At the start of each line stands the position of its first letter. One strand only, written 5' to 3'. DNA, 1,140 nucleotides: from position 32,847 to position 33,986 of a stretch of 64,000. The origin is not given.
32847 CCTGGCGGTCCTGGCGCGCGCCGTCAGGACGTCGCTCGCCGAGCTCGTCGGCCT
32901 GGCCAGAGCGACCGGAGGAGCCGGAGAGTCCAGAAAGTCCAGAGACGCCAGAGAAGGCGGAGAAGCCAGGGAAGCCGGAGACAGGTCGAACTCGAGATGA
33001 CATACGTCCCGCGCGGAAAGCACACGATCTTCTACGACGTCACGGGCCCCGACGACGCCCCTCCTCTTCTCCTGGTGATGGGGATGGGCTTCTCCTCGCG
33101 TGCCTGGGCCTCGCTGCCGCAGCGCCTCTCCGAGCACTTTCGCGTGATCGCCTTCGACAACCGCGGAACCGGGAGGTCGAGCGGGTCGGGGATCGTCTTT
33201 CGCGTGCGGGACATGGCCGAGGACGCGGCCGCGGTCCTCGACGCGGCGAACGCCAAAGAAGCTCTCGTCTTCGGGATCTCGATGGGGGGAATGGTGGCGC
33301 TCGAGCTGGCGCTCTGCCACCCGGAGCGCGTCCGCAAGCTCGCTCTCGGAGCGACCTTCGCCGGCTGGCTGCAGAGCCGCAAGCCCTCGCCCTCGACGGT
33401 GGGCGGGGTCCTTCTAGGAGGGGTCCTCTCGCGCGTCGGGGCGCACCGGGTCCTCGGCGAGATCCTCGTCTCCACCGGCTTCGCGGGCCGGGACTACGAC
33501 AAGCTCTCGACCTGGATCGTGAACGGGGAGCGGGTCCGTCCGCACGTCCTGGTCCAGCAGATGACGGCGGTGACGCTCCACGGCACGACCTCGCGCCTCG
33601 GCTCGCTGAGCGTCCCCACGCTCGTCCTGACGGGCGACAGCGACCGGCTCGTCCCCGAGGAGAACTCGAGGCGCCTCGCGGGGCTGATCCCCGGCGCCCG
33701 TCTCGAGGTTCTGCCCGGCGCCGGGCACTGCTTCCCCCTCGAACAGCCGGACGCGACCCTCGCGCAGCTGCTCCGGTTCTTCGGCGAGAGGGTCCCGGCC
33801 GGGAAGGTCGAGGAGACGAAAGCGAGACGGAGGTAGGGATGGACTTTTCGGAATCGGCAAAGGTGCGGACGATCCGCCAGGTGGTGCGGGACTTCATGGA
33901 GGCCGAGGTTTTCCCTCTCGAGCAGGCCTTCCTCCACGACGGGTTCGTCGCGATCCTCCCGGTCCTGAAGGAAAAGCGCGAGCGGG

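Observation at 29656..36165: LysR-controlled, translationally coupled five-gene neutral-lipid operon (SDR, WS/DGAT, alpha/beta hydrolase, ACAD, APH-like kinase) beside the pfa cluster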

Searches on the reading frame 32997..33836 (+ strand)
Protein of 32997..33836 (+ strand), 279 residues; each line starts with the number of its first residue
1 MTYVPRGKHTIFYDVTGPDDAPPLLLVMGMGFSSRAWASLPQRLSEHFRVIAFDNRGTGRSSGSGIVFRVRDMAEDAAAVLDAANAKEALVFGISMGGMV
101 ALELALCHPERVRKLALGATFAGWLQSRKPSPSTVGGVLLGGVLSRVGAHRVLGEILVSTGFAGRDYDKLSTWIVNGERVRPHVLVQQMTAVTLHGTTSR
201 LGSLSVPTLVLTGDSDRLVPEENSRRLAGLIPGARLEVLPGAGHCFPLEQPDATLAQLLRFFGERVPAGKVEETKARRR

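Call 7: search_protein_families(library=pfam, proteins=[window:32997-33836:+], max_evalue=0.001)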
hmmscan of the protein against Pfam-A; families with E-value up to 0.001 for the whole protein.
window:32997-33836:+ (279 aa): 5 families
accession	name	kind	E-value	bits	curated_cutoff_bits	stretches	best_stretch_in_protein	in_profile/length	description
PF00561.26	Abhydrolase_1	-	8.7e-33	114.4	25.8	2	22-120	1-102/245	alpha/beta hydrolase fold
PF12697.13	Abhydrolase_6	-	1.7e-23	84.9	26.3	1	26-255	3-215/217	Alpha/beta hydrolase family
PF12146.15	Hydrolase_4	-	3.9e-22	79.1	27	1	25-249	8-237/239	Serine aminopeptidase, S33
PF00975.26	Thioesterase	-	0.00015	22.5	26.4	1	30-106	10-85/226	Thioesterase domain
PF00756.26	Esterase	-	0.00027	21.3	22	1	87-120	115-148/251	Putative esterase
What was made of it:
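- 32997..33836 (+): g3, an alpha/beta-hydrolase (279 aa) that is carboxylesterase-like, with GISMG (Ser95), GDSD and GH motifs. Abhydrolase_1/6 and Hydrolase_4 (call 7).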

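Call 8: search_protein_families(library=ncbifam, proteins=[window:32997-33836:+], max_evalue=0.001)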
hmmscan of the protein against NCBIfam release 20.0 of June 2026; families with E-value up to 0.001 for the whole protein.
window:32997-33836:+ (279 aa): 40 families (the best 25 are shown)
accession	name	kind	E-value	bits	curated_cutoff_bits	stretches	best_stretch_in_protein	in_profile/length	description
NF051488.1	bifunc_PcaDC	exception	2.6e-43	148.6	390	1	12-278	3-266/375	bifunctional 3-oxoadipate enol-lactonase/4-carboxymuconolactone decarboxylase PcaDC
TIGR02427.1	protocat_pcaD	equivalog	1e-40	139.7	255.85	1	11-262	2-250/251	3-oxoadipate enol-lactonase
NF051487.1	bifunc_PcaCD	exception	1.2e-33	116.8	430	1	21-261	172-410/413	bifunctional 4-carboxymuconolactone decarboxylase/3-oxoadipate enol-lactonase PcaCD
TIGR03611.1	RutD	equivalog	1.1e-27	97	238.5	2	13-117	3-110/258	pyrimidine utilization protein D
NF052610.1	macro_16_ester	equivalog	3.2e-27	95.6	420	2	11-120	13-127/281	alpha/beta fold macrolide esterase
NF053683.1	esterase_mleBRB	exception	2.1e-26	93.2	585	2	17-120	19-127/280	BRB family alpha/beta fold macrolide esterase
TIGR01738.1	bioH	equivalog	4e-25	88.9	206.95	1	22-261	5-244/245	pimeloyl-ACP methyl ester esterase BioH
TIGR03056.1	bchO_mg_che_rel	equivalog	1.3e-24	86.7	172.55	1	9-260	16-275/278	alpha/beta fold hydrolase BchO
NF011457.0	PRK14875.1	equivalog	3.2e-24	85.6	307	2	8-119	119-230/372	acetoin dehydrogenase dihydrolipoyllysine-residue acetyltransferase subunit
NF050089.1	i_nPHAscl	equivalog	1.3e-23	83.5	300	1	10-119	8-116/288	intracellular short-chain-length polyhydroxyalkanoate depolymerase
NF053684.1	esterase_mleBCA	exception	6.1e-21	74.8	570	1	16-245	18-264/281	BCA family alpha/beta fold macrolide esterase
NF041759.1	mac_hydro_EstT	equivalog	1e-19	70.8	450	1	10-120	11-126/278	macrolide hydrolase EstT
TIGR02240.1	PHA_depoly_arom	equivalog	2.6e-19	69.7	250.6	2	17-124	21-128/276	poly(3-hydroxyalkanoate) depolymerase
NF053693.1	esterase_mleCBF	exception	3.1e-19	69.4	564.5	1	14-119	16-126/279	CBF family alpha/beta fold macrolide esterase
NF058673.1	LipAdnlyCyLipJMY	equivalog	3.8e-17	62.1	800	2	41-117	55-133/449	bifunctional lipase/adenylate cyclase LipJ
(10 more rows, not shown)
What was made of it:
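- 32997..33836 (+): Its match to PcaD enol-lactonase is below the cutoff (call 8).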

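Call 38: search_solved_structures(query=window:32997-33836:+, max_evalue=1e-15)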
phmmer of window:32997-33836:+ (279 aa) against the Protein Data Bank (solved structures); distinct sequences matched with E-value up to 1e-15: 17.
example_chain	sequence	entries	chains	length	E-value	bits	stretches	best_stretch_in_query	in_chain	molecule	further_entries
8v16_C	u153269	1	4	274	1.6e-33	119.6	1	5-261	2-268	Esterase 1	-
6eb3_A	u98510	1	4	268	4.8e-33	118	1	10-261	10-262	Est1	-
5egn_A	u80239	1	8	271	8.7e-22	81.1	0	10-117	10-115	Esterase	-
8pzg_A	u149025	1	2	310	3.2e-21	79.3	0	68-249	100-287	ORF17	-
1q0r_A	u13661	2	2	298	3.4e-21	79.2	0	4-117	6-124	aclacinomycin methylesterase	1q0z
3om8_A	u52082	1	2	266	2.5e-19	73.1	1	11-263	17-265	Probable hydrolase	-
4uhh_A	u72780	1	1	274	3.4e-18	69.3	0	197-260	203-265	ESTERASE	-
4uhc_A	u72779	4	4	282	3.4e-18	69.3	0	197-260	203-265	ESTERASE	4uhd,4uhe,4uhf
7ld8_A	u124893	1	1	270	5.4e-18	68.7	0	12-121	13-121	Putative non-heme bromoperoxidase BpoC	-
3e3a_A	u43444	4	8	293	7.7e-18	68.2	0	12-121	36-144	POSSIBLE PEROXIDASE BPOC | putative Bromoperoxidase | protein Rv0554, putative Bromoperoxidase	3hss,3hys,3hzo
8ynv_A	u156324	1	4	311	1e-17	67.7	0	9-118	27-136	poly(3-hydroxybutyrate) depolymerase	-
11tu_A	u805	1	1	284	1.1e-17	67.7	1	18-244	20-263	alpha/beta-hydrolase macrolide esterase EstT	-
8ynw_A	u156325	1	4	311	2.8e-17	66.3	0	9-118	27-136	Poly(3-hydroxybutyrate) depolymerase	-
7c4d_A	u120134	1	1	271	3.7e-17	65.9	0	11-134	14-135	Putative esterase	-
2xua_A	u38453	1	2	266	3.2e-16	62.9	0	18-122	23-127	3-OXOADIPATE ENOL-LACTONASE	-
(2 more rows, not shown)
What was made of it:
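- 32997..33836 (+): The best solved relatives are esterases Est1 8v16 and 6eb3 (call 38).
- The closest solved relatives of g3 are ordinary carboxylesterases (call 38).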
